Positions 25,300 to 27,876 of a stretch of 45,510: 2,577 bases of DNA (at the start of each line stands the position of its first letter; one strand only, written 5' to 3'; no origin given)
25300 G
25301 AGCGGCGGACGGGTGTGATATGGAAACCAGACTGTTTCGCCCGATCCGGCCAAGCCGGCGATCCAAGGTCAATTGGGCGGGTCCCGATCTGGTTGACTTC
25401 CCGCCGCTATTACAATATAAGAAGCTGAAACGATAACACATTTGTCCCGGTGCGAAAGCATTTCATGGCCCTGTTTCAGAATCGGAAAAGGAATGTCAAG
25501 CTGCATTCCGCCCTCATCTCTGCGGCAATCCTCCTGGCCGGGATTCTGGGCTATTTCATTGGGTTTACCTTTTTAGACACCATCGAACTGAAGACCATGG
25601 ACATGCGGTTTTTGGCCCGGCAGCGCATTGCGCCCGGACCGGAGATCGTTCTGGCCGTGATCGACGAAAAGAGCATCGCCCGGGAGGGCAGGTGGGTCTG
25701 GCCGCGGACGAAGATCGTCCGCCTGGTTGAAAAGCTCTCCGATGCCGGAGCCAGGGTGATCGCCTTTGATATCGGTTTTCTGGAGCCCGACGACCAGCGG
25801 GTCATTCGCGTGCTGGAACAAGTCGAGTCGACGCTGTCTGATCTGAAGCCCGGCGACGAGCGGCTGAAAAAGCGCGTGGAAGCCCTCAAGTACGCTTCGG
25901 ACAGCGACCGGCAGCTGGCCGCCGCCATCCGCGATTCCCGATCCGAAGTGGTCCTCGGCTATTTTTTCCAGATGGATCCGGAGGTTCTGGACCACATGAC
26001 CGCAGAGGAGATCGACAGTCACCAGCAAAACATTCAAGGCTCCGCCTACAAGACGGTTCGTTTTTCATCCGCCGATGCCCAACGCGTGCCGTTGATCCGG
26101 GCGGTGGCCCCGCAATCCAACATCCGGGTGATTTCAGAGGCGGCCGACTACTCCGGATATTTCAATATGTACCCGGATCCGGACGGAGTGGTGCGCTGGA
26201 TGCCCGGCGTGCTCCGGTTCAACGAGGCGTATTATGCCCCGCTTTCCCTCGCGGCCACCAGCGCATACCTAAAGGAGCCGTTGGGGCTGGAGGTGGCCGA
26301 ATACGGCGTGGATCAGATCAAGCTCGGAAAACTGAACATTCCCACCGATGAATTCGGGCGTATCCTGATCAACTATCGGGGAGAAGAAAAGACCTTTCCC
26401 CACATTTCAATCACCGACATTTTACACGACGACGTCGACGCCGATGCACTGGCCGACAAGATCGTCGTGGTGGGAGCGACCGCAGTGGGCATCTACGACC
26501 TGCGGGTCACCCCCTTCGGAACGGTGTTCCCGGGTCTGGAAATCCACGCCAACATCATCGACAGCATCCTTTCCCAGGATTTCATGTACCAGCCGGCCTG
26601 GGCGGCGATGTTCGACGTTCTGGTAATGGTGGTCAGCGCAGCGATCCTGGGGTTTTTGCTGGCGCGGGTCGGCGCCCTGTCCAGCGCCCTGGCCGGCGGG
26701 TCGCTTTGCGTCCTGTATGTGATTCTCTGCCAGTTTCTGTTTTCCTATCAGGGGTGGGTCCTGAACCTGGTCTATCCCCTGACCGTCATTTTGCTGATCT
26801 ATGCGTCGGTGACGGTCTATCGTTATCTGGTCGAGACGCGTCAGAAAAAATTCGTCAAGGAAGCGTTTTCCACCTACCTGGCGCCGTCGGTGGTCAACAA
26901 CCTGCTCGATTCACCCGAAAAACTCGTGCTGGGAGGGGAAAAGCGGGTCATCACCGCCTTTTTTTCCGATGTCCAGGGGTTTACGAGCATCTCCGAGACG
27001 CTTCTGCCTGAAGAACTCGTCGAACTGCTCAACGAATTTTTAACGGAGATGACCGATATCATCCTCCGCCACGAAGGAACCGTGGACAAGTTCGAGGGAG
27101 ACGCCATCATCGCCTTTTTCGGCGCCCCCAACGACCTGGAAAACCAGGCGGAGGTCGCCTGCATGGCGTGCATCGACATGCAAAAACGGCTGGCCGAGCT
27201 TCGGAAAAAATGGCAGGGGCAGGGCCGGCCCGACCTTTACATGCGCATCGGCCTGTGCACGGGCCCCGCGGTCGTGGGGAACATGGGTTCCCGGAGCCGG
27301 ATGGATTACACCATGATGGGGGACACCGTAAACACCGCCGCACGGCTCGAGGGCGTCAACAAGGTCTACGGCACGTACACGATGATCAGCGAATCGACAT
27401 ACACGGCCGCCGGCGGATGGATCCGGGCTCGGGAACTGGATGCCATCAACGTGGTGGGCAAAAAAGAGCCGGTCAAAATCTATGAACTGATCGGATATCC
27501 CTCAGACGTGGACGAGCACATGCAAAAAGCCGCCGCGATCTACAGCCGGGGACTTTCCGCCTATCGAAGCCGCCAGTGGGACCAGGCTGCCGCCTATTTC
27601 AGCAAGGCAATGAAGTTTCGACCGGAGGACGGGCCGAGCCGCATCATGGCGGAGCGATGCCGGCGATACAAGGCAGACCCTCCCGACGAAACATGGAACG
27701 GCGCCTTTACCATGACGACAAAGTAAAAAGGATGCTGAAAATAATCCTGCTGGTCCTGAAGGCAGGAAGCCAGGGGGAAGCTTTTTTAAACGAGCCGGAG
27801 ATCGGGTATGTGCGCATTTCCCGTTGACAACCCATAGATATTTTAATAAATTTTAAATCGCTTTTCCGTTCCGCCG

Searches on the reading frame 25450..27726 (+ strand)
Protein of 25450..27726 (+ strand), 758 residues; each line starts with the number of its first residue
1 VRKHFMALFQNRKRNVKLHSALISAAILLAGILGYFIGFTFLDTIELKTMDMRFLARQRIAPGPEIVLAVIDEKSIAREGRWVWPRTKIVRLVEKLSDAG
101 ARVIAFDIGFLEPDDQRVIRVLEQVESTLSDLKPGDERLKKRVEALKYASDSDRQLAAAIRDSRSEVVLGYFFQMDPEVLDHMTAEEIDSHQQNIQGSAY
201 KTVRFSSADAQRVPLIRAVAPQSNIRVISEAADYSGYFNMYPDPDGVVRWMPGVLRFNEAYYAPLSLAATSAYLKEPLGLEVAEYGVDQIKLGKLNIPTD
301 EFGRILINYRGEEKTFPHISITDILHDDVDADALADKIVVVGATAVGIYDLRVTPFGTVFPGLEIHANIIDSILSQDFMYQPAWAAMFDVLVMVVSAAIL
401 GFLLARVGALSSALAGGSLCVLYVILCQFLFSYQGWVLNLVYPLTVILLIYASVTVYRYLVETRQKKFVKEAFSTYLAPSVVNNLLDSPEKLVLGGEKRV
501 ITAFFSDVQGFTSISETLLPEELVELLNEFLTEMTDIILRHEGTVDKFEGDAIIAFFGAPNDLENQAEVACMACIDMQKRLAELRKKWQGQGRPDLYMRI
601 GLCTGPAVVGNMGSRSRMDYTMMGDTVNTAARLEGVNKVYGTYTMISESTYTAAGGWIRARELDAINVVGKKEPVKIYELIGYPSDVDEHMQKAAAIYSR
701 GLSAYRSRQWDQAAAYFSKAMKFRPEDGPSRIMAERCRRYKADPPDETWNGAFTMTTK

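Call 10: search_protein_families(library=pfam, proteins=[window:25450-27726:+], max_evalue=0.001)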
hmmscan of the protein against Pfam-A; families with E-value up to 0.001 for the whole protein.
window:25450-27726:+ (758 aa): 3 families
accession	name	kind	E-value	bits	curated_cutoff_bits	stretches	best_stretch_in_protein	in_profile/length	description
PF05226.16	CHASE2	-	1.7e-62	211.8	26.3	1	31-395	6-253/257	CHASE2 domain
PF00211.25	Guanylate_cyc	-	1.2e-21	77.6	21.9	1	500-680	8-181/183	Adenylate and Guanylate cyclase catalytic domain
PF07719.23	TPR_2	-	0.00031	21.1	27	1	694-727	1-34/34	Tetratricopeptide repeat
